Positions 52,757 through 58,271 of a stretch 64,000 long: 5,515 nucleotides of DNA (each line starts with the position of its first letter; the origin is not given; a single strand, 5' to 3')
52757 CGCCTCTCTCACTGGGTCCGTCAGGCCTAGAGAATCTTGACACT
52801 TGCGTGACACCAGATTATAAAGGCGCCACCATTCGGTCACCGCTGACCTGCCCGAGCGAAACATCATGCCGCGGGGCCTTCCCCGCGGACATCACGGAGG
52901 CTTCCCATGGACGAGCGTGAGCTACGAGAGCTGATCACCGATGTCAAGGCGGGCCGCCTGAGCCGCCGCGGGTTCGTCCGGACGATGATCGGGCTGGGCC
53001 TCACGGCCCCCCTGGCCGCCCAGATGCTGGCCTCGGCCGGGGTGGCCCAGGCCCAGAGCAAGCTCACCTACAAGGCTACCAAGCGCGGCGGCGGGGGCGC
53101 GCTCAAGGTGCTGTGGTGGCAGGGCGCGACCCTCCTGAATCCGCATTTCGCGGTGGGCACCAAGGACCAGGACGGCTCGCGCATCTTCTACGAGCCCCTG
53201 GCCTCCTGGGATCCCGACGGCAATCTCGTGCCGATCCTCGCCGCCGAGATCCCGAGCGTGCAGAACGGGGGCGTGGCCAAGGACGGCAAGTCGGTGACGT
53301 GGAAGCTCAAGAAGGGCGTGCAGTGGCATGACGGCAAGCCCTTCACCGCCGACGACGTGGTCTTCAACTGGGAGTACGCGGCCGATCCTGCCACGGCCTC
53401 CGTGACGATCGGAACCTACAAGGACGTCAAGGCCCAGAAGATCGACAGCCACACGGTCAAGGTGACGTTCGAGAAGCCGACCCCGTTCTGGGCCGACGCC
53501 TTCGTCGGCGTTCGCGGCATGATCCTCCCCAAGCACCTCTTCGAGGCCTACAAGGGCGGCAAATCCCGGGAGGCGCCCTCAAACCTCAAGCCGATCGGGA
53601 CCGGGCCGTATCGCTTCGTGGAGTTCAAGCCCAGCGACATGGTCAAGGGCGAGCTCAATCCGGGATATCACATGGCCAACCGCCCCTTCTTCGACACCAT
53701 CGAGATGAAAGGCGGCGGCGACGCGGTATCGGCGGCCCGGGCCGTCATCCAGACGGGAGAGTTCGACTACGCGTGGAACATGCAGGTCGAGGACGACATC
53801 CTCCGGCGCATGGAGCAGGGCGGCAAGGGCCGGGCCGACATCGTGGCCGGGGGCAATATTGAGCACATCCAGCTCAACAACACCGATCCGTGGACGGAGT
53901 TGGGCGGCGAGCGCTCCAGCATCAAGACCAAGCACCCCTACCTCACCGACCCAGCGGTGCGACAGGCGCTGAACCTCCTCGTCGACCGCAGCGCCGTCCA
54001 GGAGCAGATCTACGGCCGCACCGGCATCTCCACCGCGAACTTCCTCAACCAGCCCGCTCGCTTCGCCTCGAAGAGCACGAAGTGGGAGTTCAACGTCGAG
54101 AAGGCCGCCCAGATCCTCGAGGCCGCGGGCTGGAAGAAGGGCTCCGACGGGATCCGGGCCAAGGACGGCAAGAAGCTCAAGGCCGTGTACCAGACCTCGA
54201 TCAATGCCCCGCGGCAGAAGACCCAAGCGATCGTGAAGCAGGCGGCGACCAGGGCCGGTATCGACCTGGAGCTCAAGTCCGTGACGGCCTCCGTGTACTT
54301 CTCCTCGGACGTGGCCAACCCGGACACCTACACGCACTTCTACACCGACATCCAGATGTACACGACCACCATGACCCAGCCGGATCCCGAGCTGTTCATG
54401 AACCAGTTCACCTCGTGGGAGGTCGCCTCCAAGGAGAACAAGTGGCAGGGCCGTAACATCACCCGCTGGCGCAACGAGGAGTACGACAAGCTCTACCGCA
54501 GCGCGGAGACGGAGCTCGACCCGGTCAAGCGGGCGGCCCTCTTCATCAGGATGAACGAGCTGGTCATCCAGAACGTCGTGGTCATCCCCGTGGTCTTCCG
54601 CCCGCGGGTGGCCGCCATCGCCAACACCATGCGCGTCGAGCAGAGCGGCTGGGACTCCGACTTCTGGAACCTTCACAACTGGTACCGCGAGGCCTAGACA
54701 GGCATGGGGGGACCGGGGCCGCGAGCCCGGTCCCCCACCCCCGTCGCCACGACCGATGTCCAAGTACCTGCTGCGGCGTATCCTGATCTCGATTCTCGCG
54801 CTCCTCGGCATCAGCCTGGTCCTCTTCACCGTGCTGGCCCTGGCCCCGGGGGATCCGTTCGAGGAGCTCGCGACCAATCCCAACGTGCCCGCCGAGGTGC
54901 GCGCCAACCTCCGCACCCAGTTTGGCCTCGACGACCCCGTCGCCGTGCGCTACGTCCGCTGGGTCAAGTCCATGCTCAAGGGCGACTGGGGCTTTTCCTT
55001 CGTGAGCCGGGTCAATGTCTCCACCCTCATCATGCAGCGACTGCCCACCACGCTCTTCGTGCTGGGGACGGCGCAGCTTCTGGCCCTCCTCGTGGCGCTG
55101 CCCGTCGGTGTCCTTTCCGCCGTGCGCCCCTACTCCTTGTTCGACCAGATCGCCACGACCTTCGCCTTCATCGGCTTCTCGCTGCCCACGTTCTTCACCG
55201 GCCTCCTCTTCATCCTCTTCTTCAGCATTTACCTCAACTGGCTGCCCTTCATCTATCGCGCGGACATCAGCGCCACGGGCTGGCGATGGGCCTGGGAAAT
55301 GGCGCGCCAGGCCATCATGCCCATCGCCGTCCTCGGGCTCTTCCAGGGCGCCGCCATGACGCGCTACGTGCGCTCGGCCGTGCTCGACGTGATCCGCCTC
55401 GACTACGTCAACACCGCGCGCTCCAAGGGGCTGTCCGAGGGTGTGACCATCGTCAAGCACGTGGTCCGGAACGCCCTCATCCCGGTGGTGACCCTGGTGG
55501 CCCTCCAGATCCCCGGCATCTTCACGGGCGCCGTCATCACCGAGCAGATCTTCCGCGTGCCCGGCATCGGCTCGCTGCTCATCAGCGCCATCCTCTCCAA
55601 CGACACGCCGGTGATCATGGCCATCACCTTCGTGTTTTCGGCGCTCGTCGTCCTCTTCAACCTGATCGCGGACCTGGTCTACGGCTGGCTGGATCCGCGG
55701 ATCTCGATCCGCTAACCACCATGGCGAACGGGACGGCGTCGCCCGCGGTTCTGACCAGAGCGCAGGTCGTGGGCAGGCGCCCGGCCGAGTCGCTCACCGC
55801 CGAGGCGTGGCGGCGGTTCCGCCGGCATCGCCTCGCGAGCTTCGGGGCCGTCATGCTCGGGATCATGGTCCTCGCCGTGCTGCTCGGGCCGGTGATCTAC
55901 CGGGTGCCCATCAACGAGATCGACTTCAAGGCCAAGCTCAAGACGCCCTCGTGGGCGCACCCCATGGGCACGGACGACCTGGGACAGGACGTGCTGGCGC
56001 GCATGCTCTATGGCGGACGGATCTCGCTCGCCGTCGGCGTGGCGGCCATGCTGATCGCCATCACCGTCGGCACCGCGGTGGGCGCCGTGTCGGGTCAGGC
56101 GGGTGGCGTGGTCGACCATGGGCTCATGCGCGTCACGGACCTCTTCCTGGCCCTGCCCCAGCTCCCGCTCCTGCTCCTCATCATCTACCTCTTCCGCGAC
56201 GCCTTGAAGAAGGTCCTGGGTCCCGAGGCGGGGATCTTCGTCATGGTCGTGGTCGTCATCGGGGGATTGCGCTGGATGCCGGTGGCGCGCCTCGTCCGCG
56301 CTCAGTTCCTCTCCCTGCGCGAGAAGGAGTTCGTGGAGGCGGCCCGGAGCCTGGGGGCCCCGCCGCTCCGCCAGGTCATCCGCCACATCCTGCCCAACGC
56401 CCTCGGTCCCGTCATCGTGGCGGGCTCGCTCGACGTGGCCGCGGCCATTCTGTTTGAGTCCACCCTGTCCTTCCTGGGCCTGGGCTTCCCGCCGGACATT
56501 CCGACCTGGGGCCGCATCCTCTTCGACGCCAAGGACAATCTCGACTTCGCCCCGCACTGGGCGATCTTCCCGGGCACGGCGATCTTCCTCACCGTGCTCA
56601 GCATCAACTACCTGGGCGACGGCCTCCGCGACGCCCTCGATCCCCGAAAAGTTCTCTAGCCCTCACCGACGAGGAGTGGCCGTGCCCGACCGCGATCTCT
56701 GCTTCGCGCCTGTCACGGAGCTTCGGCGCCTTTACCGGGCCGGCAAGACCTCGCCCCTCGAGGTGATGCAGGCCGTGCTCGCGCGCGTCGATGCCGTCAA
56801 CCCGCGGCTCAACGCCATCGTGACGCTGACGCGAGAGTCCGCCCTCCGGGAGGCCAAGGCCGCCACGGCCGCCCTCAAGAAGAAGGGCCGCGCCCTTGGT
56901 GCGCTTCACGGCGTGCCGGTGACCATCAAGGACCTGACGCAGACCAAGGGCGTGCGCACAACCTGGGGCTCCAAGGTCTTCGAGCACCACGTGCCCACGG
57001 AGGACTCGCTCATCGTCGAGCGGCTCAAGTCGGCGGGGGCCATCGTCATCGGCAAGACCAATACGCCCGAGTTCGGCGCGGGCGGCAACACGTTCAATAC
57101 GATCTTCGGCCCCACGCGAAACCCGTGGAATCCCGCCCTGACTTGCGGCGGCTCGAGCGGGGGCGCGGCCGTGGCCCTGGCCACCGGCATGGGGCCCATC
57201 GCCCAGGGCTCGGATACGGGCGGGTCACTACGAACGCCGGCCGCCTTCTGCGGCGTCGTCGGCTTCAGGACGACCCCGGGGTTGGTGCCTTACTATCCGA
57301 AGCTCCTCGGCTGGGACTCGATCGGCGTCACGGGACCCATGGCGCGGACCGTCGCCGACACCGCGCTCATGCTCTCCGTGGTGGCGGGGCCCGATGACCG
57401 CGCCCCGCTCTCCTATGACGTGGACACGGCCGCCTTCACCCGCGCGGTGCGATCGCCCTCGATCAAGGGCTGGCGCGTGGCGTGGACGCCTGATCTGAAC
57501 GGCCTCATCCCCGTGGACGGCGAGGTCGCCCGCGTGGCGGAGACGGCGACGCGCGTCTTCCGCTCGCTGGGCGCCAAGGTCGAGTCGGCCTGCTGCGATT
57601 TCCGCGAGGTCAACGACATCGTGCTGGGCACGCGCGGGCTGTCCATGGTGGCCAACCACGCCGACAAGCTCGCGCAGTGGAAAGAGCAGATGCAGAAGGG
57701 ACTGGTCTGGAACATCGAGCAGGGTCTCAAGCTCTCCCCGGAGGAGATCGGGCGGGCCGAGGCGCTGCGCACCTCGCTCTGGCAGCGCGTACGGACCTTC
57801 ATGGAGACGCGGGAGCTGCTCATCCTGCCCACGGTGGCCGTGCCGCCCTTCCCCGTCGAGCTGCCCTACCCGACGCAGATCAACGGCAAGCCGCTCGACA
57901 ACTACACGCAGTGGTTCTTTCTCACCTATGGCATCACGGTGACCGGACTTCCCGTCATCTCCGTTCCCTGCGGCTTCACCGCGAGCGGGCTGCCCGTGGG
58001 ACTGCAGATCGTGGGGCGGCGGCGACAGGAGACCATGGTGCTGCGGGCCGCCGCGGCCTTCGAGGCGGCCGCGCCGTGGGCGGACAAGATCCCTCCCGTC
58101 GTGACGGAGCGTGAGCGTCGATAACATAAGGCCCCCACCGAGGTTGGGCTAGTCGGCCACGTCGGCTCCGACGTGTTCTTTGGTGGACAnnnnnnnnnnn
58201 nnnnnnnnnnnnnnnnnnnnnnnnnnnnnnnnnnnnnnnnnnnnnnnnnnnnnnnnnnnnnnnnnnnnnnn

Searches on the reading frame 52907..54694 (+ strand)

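Call 25: search_protein_families(library=pfam, proteins=[window:52907-54694:+], max_evalue=0.00001)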
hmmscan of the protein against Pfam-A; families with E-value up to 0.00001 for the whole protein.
window:52907-54694:+ (596 aa): 1 family
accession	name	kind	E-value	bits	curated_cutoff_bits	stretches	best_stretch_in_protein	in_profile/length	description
PF00496.27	SBP_bac_5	-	4.1e-70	237.2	32.4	1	108-504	3-363/368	Bacterial extracellular solute-binding proteins, family 5 Middle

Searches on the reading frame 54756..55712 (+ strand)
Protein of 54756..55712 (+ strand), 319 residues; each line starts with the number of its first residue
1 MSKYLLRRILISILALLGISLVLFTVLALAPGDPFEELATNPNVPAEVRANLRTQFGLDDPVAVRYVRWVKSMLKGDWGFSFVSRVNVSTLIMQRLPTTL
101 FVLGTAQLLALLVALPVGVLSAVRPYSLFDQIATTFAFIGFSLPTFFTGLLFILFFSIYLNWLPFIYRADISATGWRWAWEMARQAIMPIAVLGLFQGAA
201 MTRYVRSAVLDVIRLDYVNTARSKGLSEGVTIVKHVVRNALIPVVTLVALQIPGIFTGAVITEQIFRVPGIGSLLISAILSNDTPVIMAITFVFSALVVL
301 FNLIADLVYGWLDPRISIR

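Call 25: search_protein_families(library=pfam, proteins=[window:54756-55712:+], max_evalue=0.00001)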
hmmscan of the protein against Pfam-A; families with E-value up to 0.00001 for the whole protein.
window:54756-55712:+ (319 aa): 2 families
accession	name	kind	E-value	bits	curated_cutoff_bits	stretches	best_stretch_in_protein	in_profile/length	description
PF00528.27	BPD_transp_1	-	3.7e-37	128.3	26.4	1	114-317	1-183/184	Binding-protein-dependent transport system inner membrane component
PF19300.4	BPD_transp_1_N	-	7.8e-13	49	23.8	1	1-100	1-111/114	Binding-prot-dependent transport system membrane comp, N-term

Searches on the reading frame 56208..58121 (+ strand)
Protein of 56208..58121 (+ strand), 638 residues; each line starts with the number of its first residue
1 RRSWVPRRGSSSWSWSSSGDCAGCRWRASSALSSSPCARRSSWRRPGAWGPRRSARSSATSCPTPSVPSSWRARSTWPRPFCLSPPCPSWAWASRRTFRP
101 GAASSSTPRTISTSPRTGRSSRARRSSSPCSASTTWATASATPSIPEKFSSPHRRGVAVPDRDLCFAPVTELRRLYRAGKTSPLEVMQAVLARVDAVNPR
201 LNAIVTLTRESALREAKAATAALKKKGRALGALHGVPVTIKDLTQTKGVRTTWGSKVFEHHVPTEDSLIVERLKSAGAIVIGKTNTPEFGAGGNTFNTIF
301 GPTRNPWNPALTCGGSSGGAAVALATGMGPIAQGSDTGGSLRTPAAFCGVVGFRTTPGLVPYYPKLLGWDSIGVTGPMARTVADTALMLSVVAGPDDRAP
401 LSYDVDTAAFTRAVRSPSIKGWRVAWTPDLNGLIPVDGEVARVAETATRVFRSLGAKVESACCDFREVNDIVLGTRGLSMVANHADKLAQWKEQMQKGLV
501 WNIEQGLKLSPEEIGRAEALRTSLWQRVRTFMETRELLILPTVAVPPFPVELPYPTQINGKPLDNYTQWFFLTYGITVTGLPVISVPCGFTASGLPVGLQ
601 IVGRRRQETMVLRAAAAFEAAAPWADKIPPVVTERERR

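Call 25: search_protein_families(library=pfam, proteins=[window:56208-58121:+], max_evalue=0.00001)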
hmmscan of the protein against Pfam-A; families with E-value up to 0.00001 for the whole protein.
window:56208-58121:+ (638 aa): 1 family
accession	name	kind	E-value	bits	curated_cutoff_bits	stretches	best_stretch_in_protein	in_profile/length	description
PF01425.27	Amidase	-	1.4e-104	351.1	27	1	185-612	1-445/445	Amidase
